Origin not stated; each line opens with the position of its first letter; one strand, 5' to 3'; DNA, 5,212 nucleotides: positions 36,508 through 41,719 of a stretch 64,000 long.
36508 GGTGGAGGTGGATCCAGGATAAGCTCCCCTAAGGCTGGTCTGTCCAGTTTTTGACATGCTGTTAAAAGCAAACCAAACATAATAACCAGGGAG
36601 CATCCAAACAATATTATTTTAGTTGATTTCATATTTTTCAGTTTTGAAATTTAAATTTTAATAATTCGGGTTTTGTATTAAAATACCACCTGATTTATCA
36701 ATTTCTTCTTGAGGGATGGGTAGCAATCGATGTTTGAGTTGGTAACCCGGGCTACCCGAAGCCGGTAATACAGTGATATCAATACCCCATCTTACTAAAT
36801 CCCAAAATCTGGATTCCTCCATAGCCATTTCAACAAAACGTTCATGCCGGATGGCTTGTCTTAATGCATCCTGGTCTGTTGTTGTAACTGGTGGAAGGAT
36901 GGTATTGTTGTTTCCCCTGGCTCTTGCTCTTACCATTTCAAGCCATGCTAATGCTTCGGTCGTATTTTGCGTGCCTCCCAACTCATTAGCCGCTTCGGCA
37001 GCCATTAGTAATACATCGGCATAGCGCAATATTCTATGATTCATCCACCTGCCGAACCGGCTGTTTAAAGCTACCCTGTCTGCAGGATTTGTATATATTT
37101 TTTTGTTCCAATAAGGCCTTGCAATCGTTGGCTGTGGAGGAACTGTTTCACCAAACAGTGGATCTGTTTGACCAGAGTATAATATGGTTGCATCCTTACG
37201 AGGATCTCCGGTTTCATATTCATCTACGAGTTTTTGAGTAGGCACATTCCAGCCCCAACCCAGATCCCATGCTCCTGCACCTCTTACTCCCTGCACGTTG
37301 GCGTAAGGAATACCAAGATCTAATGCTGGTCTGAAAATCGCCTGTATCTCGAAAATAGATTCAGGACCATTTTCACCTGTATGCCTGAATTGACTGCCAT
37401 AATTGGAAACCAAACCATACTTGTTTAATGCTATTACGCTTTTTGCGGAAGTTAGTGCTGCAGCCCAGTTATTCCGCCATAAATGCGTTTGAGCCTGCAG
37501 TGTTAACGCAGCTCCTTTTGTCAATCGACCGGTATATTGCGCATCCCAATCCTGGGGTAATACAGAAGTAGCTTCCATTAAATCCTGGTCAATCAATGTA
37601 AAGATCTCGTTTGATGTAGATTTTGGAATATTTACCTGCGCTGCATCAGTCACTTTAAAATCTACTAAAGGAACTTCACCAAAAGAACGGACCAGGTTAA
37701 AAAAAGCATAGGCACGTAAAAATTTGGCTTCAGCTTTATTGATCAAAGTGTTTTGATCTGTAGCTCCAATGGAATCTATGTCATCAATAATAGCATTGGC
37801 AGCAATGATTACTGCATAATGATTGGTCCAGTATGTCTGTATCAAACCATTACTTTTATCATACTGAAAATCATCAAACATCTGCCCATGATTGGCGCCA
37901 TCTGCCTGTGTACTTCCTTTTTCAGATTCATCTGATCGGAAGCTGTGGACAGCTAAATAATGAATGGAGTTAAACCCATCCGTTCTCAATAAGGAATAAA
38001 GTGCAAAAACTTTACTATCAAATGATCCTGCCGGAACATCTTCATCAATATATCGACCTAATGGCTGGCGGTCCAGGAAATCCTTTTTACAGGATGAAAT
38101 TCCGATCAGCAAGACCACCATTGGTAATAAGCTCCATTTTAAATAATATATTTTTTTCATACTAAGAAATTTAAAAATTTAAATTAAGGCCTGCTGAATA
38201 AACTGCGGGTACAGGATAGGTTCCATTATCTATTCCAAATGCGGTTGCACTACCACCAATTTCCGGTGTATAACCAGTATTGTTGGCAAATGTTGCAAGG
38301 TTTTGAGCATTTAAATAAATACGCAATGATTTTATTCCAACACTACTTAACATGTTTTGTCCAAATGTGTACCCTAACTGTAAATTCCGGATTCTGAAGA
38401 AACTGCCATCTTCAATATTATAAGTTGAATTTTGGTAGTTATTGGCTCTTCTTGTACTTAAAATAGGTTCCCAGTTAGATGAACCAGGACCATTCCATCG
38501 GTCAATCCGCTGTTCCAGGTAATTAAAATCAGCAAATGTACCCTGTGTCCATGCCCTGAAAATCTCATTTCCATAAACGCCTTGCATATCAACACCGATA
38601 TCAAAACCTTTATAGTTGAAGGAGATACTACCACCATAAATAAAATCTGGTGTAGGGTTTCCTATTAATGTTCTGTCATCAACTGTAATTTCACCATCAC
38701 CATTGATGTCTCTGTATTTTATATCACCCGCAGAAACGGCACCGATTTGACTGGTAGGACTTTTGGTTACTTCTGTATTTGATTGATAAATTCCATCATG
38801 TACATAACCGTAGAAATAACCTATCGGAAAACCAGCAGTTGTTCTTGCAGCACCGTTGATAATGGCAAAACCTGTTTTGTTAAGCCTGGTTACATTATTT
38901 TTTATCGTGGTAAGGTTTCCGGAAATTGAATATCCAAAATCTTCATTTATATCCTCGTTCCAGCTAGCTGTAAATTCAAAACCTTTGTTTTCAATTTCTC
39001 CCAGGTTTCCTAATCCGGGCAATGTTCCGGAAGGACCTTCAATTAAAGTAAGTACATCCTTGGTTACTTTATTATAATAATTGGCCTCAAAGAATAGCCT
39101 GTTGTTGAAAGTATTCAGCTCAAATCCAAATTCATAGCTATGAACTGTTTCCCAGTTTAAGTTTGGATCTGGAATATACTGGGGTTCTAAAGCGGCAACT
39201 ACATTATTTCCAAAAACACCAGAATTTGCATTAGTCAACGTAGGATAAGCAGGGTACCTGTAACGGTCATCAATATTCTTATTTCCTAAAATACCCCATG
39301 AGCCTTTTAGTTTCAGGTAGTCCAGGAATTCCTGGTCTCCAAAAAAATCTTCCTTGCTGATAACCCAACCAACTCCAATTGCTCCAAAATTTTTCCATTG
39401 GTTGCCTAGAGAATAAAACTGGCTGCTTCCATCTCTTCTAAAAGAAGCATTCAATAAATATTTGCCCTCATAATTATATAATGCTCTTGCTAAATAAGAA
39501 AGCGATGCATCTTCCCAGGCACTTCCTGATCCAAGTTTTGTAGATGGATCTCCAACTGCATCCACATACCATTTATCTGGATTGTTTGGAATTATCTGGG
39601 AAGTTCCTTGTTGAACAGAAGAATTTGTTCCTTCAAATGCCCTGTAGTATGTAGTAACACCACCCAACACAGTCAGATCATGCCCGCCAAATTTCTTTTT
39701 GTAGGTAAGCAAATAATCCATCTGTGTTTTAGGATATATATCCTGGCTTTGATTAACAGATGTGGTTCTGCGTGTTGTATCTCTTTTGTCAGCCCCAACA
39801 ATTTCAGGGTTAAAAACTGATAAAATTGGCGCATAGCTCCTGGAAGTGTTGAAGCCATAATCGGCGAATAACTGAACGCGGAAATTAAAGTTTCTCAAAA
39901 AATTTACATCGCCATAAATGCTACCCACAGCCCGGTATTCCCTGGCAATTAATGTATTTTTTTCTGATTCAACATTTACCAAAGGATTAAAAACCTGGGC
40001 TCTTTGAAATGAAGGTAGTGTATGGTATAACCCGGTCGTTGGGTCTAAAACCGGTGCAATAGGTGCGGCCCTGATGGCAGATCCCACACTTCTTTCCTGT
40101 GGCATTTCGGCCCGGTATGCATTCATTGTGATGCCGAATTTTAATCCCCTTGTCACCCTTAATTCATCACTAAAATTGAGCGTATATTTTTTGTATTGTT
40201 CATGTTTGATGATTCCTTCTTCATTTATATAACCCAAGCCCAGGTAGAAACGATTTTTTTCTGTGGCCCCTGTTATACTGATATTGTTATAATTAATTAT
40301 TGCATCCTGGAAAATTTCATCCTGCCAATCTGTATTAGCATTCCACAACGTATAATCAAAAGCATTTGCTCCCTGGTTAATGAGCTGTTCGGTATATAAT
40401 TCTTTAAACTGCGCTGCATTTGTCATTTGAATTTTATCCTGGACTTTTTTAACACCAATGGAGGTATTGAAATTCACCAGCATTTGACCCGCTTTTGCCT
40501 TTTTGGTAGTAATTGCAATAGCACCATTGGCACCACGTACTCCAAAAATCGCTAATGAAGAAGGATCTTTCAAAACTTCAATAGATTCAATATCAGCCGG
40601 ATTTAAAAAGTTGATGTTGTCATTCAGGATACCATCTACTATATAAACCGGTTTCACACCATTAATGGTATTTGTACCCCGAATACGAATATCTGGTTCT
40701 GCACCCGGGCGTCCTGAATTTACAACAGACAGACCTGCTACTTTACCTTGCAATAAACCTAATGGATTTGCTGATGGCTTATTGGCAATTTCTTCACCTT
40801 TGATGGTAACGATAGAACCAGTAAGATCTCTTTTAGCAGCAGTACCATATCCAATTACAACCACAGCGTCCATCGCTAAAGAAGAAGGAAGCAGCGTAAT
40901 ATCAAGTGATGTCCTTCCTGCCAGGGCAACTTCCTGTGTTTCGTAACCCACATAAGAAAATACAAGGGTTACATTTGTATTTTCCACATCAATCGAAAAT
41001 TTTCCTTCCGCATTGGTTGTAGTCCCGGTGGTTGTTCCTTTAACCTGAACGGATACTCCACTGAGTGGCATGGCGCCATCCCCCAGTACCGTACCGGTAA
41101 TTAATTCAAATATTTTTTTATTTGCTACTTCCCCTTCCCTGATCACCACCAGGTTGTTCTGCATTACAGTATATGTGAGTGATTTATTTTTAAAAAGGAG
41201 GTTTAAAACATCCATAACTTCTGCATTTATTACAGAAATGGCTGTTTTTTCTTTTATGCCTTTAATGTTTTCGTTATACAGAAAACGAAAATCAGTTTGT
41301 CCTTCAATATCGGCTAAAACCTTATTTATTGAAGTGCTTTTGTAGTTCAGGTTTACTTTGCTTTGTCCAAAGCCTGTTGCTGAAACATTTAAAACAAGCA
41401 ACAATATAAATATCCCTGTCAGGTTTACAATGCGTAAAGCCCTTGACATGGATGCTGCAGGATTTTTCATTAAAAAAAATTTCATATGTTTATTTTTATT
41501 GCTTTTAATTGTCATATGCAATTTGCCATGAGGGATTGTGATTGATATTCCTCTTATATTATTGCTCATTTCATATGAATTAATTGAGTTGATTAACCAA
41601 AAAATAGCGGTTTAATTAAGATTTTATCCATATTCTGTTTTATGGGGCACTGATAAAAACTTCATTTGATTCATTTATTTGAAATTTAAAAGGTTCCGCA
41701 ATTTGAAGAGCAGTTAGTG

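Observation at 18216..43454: PUL2: two GH144-like genes plus GH3, suggesting a beta-1,2-glucan locus, but with an unexpectedly decorated enzyme set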

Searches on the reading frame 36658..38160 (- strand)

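Call 4: search_protein_families(library=pfam, proteins=[window:36658-38160:-], max_evalue=0.01)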
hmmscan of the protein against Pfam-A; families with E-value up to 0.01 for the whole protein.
window:36658-38160:- (500 aa): 3 families
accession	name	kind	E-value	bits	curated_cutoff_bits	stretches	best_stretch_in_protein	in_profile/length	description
PF07980.17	SusD_RagB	-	3.3e-32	112.7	23.1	1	288-500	29-297/297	SusD family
PF14322.12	SusD-like_3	-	2.5e-23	83.7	27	1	27-224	1-188/191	Starch-binding associating with outer membrane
PF12771.13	SusD-like_2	-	2.7e-06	26.9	27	1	94-203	44-151/415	Starch-binding associating with outer membrane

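Call 15: search_protein_families(library=ncbifam, proteins=[window:36658-38160:-], max_evalue=0.001)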
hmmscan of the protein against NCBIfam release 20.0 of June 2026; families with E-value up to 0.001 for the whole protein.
window:36658-38160:- (500 aa): 2 families
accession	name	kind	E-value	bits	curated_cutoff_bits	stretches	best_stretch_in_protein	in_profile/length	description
NF033071.0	SusD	exception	5e-13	48.1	725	1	108-251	116-264/558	starch-binding outer membrane lipoprotein SusD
NF033072.0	NanU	exception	3.3e-10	39.6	425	1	52-271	48-276/521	SusD family outer membrane lipoprotein NanU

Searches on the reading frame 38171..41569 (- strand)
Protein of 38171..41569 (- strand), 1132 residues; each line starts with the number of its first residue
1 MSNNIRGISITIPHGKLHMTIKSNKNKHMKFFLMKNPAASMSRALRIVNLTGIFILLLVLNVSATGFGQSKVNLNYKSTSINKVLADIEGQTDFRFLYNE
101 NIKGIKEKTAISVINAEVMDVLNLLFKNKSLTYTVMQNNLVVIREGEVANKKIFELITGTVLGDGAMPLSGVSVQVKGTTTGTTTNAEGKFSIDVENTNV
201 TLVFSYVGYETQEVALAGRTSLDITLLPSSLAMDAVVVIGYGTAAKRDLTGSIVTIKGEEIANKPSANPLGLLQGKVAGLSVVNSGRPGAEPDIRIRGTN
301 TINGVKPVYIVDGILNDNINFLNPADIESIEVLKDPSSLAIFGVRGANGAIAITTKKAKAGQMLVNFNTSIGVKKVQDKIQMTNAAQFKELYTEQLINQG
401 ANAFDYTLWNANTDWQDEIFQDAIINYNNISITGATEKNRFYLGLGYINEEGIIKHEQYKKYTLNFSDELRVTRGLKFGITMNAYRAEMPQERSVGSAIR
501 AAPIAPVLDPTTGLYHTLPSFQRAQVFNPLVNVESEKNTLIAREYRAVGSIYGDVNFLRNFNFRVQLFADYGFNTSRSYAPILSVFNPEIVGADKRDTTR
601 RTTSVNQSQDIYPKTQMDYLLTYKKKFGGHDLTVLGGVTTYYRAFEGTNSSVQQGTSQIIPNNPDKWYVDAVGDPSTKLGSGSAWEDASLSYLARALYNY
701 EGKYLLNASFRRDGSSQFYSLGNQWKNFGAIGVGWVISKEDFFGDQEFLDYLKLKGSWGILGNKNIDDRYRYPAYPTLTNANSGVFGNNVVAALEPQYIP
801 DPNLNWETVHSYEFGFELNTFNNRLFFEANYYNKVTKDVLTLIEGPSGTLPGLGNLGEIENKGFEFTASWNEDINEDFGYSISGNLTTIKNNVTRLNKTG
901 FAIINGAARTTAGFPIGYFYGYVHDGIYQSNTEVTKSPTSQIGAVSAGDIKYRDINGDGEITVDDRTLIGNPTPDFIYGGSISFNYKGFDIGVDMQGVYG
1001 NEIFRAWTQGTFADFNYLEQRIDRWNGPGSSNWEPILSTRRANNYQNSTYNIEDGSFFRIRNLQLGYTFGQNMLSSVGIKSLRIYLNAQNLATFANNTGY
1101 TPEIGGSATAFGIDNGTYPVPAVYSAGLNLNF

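Call 4: search_protein_families(library=pfam, proteins=[window:38171-41569:-], max_evalue=0.01)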
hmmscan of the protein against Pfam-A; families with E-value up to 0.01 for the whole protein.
window:38171-41569:- (1132 aa): 5 families
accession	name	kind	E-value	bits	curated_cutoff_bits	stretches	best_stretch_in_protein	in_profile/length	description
PF13715.12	CarbopepD_reg_2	-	3.3e-19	69.1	32.2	1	157-238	1-88/88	CarboxypepD_reg-like domain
PF07715.20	Plug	-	3.4e-17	63.3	23.9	1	246-350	2-107/107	TonB-dependent Receptor Plug Domain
PF13620.12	CarboxypepD_reg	-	7.7e-11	42.6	32.3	1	157-226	2-81/82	Carboxypeptidase regulatory-like domain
PF07660.19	STN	-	0.00029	21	28.4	1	95-144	2-50/52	Secretin and TonB N terminus short domain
PF25020.1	TTR_TEN1-4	-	0.0017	18.7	27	1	152-215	4-70/86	Teneurin TTR-like domain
